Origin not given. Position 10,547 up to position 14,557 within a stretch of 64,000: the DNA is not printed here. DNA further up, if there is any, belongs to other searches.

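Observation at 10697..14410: Solitary low-GC type IIG/IIL-like restriction-modification fusion inserted in the purine biosynthesis cluster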

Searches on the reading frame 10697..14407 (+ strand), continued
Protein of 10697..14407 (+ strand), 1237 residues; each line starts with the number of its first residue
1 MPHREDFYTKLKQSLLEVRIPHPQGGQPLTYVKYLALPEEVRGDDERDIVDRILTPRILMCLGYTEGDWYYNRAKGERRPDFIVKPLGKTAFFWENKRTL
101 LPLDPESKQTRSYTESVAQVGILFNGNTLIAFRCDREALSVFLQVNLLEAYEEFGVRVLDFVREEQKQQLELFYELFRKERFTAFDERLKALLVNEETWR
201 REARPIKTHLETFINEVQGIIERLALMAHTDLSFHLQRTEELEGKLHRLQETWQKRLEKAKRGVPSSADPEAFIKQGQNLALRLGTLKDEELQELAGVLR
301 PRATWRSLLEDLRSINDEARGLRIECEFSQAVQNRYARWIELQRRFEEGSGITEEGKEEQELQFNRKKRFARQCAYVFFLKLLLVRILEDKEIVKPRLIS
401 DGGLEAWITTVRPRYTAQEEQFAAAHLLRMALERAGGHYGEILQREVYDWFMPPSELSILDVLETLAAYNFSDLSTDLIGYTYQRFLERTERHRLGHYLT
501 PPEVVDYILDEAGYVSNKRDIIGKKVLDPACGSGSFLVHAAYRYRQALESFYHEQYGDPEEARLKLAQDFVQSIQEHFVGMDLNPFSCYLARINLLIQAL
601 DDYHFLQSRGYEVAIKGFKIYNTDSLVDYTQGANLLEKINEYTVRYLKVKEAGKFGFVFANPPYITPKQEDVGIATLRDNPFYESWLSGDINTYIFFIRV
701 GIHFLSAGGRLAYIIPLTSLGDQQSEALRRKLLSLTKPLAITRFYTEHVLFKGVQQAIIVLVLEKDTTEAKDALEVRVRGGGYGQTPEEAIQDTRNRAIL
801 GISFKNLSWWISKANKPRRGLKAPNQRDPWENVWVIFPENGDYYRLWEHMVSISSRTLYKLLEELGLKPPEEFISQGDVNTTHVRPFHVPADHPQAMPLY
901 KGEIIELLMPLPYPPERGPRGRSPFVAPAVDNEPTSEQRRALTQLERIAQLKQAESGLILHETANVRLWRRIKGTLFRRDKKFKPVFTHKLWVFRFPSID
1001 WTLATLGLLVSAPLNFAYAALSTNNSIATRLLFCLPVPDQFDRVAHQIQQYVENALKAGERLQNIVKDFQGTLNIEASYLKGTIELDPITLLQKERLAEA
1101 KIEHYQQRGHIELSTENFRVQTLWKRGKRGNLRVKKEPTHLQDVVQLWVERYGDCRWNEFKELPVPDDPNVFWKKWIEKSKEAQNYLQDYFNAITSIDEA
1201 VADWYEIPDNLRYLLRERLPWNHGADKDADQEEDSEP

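Call 59: search_dna_similar(query=window:10697-14407:+, collection=plasmids, mode=protein, max_rows=15)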
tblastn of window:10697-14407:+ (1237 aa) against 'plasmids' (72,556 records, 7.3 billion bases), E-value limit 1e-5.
Records with a match: 150; places in all: 156; records where one place covers at least 80% of the query: 0.
Best place of each record, by identity: <60% 150.
By first word of the organism name: Deinococcus 16; Pseudosulfitobacter 12; Xanthomonas 8; Sinorhizobium 6; Labrenzia 5; Klebsiella 5; Rhodococcus 5; Thermus 4; Rhizobium 4; Planktothrix 4; and 56 more.
By predicted mobility (MOB-suite, as given by PLSDB): non-mobilizable 73; mobilizable 46; conjugative 31.
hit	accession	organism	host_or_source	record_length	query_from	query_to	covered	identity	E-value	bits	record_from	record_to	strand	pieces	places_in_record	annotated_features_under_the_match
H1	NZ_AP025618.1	Thermus thermophilus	-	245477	26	789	62%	28.9%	1e-64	250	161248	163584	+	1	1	N-6 DNA methylase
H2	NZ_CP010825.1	Thermus aquaticus Y51MC23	-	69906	45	736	56%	29.9%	2e-65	252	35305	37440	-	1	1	N-6 DNA methylase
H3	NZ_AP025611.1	Thermus thermophilus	-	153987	370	789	34%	35.1%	1e-54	218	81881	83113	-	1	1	N-6 DNA methylase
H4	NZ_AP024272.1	Thermus thermophilus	-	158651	370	774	33%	35.4%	8e-56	221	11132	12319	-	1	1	N-6 DNA methylase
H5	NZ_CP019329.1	Natronorubrum daqingense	-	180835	311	765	37%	29.0%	3e-39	167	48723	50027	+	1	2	N-6 DNA methylase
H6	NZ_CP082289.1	Halobaculum roseum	cell culture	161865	284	771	39%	25.6%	3e-19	102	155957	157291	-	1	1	N-6 DNA methylase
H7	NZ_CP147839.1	Salinibaculum sp. SYNS191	cell cuture,sediment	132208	309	715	33%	27.7%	4e-30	138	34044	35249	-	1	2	N-6 DNA methylase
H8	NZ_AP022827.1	Nitrosophilus labii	-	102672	356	780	34%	25.2%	4e-24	118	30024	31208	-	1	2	N-6 DNA methylase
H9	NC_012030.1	Halorubrum lacusprofundi ATCC 49239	-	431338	367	769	33%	26.0%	4e-15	89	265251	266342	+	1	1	N-6 DNA methylase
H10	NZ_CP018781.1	Brucella pituitosa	Zea mays,cell culture,root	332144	363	764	32%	25.6%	6e-14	85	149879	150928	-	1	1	N-6 DNA methylase | HigA family addiction module antitoxin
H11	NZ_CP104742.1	Haloferax lucentense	-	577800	367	732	30%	27.6%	1e-32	146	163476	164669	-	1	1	N-6 DNA methylase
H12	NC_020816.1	Xanthomonas citri subsp. citri Aw12879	-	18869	360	775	34%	23.2%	6e-9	69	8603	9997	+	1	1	N-6 DNA methylase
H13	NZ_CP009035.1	Xanthomonas citri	citrus spp.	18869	360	775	34%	23.2%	6e-9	69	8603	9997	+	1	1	N-6 DNA methylase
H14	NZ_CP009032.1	Xanthomonas citri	Citrus x limon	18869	360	775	34%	23.2%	6e-9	69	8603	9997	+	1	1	N-6 DNA methylase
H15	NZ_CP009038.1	Xanthomonas citri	citrus spp.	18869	360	775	34%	23.2%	6e-9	69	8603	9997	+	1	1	N-6 DNA methylase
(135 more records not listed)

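Call 60: get_annotated_region(hit=H1, flank=5000)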
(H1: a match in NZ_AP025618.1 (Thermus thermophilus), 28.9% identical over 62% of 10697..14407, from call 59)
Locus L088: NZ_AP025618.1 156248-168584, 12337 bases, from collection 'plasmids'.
description: Thermus thermophilus strain SNM7-6 plasmid pTthSNM7-6b, complete sequence
organism: Thermus thermophilus (NCBI taxid 274)
taxonomy: Bacteria; Deinococcota; Deinococci; Thermales; Thermaceae; Thermus; Thermus thermophilus
host: -; source: -; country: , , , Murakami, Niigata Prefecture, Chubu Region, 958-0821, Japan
typing (MOB-suite, as given by PLSDB): non-mobilizable
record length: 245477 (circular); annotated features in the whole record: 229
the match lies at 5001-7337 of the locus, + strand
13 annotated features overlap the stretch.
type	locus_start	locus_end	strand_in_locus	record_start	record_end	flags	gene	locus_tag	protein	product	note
CDS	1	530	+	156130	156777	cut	-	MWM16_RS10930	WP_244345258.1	helix-turn-helix transcriptional regulator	-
CDS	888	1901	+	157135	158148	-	-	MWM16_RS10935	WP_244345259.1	hypothetical protein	-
CDS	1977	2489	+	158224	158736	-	-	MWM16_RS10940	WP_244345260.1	hypothetical protein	-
CDS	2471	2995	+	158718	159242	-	-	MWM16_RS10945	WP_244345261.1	hypothetical protein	-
CDS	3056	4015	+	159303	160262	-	-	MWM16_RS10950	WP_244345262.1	AAA family ATPase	-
CDS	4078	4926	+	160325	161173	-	-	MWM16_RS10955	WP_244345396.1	ParB/RepB/Spo0J family partition protein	GO:0007059 - chromosome segregation [Evidence IEA]; GO:0000910 - cytokinesis [Evidence IEA]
CDS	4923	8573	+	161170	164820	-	-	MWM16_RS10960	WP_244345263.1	N-6 DNA methylase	GO:0006306 - DNA methylation [Evidence IEA]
CDS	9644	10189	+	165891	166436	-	-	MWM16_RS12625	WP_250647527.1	IS630 family transposase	-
CDS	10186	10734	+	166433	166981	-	-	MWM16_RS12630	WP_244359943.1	IS630 family transposase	-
CDS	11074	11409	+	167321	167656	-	-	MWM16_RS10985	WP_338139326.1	excalibur calcium-binding domain-containing protein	-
CDS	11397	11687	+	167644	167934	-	-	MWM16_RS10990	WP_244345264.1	hypothetical protein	-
CDS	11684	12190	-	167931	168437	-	-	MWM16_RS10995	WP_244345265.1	hypothetical protein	-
CDS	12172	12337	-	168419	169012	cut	-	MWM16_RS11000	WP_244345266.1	hypothetical protein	-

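Call 61: get_annotated_region(hit=H2, flank=5000)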
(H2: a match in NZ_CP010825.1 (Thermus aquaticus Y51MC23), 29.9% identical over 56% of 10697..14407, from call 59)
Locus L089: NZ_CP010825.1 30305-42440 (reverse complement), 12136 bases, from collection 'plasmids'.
description: Thermus aquaticus Y51MC23 plasmid pTA69, complete sequence
organism: Thermus aquaticus Y51MC23 (NCBI taxid 498848)
taxonomy: Bacteria; Deinococcota; Deinococci; Thermales; Thermaceae; Thermus; Thermus aquaticus; Thermus aquaticus Y51MC23
host: -; source: -; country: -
typing (MOB-suite, as given by PLSDB): non-mobilizable; mating-pair formation MPF_T
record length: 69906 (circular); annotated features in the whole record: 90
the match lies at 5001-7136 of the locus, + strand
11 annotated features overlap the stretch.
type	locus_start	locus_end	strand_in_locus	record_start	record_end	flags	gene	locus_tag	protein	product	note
CDS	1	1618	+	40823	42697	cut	-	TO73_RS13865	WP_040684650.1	S8 family serine peptidase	GO:0006508 - proteolysis [Evidence IEA]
CDS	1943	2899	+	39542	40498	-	-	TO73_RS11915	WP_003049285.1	tyrosine-type recombinase/integrase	GO:0015074 - DNA integration [Evidence IEA]; GO:0006310 - DNA recombination [Evidence IEA]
CDS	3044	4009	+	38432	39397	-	-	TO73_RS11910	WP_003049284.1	ParA family protein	-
CDS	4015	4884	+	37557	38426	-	-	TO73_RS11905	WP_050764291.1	ParB/RepB/Spo0J family partition protein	GO:0007059 - chromosome segregation [Evidence IEA]; GO:0000910 - cytokinesis [Evidence IEA]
CDS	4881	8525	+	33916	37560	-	-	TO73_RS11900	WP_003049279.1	N-6 DNA methylase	GO:0006306 - DNA methylation [Evidence IEA]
CDS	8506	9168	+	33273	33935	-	-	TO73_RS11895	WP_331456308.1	thermonuclease family protein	-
CDS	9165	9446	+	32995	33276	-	-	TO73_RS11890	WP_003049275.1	hypothetical protein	-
CDS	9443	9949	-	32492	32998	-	-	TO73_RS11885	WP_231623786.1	hypothetical protein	-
CDS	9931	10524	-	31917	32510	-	-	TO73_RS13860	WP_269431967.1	hypothetical protein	-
CDS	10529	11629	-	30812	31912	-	-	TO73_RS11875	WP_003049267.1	hypothetical protein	-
CDS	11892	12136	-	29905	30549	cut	-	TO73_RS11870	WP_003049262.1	helix-turn-helix transcriptional regulator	-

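Call 82: get_annotated_region(hit=H3, flank=4000)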
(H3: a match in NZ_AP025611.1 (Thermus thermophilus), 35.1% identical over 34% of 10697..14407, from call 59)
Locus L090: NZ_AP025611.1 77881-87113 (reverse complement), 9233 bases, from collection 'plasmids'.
description: Thermus thermophilus strain SNM3-3 plasmid pTthSNM3-3c, complete sequence
organism: Thermus thermophilus (NCBI taxid 274)
taxonomy: Bacteria; Deinococcota; Deinococci; Thermales; Thermaceae; Thermus; Thermus thermophilus
host: -; source: -; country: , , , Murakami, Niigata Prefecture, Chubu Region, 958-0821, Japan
typing (MOB-suite, as given by PLSDB): non-mobilizable; mating-pair formation MPF_T
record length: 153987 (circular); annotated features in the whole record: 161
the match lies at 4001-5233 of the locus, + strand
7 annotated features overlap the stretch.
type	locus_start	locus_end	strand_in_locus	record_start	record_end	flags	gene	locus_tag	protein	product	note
CDS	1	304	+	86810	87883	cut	-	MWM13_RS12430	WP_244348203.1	replication protein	-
CDS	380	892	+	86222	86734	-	-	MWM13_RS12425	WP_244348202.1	hypothetical protein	-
CDS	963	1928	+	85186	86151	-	-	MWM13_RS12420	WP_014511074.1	ParA family protein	-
CDS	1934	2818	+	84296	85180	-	-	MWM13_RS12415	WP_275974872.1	ParB/RepB/Spo0J family partition protein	GO:0007059 - chromosome segregation [Evidence IEA]; GO:0000910 - cytokinesis [Evidence IEA]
CDS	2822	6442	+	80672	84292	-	-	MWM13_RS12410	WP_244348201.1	N-6 DNA methylase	GO:0006306 - DNA methylation [Evidence IEA]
CDS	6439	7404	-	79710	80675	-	-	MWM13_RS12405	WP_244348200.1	recombinase XerD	-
CDS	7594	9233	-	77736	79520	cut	-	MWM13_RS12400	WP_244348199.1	S8 family serine peptidase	GO:0006508 - proteolysis [Evidence IEA]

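Call 84: search_protein_families(library=pfam, proteins=[L090:2822-6439:+, L088:4923-8570:+, L089:4881-8522:+], max_evalue=0.01)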
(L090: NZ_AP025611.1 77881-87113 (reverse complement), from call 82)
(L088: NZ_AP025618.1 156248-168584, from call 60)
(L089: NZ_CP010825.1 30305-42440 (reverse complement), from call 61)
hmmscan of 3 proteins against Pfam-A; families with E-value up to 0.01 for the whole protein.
L090:2822-6439:+ (1206 aa): 5 families
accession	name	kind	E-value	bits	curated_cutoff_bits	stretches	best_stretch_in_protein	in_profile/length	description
PF07669.17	Eco57I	-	4.2e-18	66.5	25.3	1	592-760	2-165/171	Eco57I restriction-modification methylase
PF02384.22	N6_Mtase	-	2e-15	57.4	20.4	1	500-782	7-234/311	N-6 DNA Methylase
PF20473.4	MmeI_Mtase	-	1.4e-09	38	27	1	546-680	21-150/259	MmeI, DNA-methyltransferase domain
PF01170.24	UPF0020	-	0.00016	21.9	22.3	1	544-570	28-54/197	RMKL-like, methyltransferase domain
PF13588.12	HSDR_N_2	-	0.0077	16.7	25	0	73-135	34-96/110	Type I restriction enzyme R protein N terminus (HSDR_N)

L088:4923-8570:+ (1216 aa): 5 families
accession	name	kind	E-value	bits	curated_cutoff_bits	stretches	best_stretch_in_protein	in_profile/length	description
PF02384.22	N6_Mtase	-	6e-19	68.9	20.4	1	498-790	3-242/311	N-6 DNA Methylase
PF07669.17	Eco57I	-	1.5e-14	54.9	25.3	1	589-766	1-171/171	Eco57I restriction-modification methylase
PF20473.4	MmeI_Mtase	-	1.2e-07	31.6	27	1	540-736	17-202/259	MmeI, DNA-methyltransferase domain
PF13588.12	HSDR_N_2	-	0.0002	21.9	25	1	54-133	13-96/110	Type I restriction enzyme R protein N terminus (HSDR_N)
PF01170.24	UPF0020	-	0.00042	20.5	22.3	0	543-599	29-87/197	RMKL-like, methyltransferase domain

L089:4881-8522:+ (1214 aa): 5 families
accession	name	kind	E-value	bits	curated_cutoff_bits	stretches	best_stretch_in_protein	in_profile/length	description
PF02384.22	N6_Mtase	-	2.5e-20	73.5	20.4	1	497-788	3-241/311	N-6 DNA Methylase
PF07669.17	Eco57I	-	1.4e-13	51.8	25.3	1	589-764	2-170/171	Eco57I restriction-modification methylase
PF20473.4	MmeI_Mtase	-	3.2e-06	26.9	27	1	539-679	17-150/259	MmeI, DNA-methyltransferase domain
PF01170.24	UPF0020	-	0.00013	22.2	22.3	1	542-573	29-64/197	RMKL-like, methyltransferase domain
PF13588.12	HSDR_N_2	-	0.00055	20.4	25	1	53-133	12-96/110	Type I restriction enzyme R protein N terminus (HSDR_N)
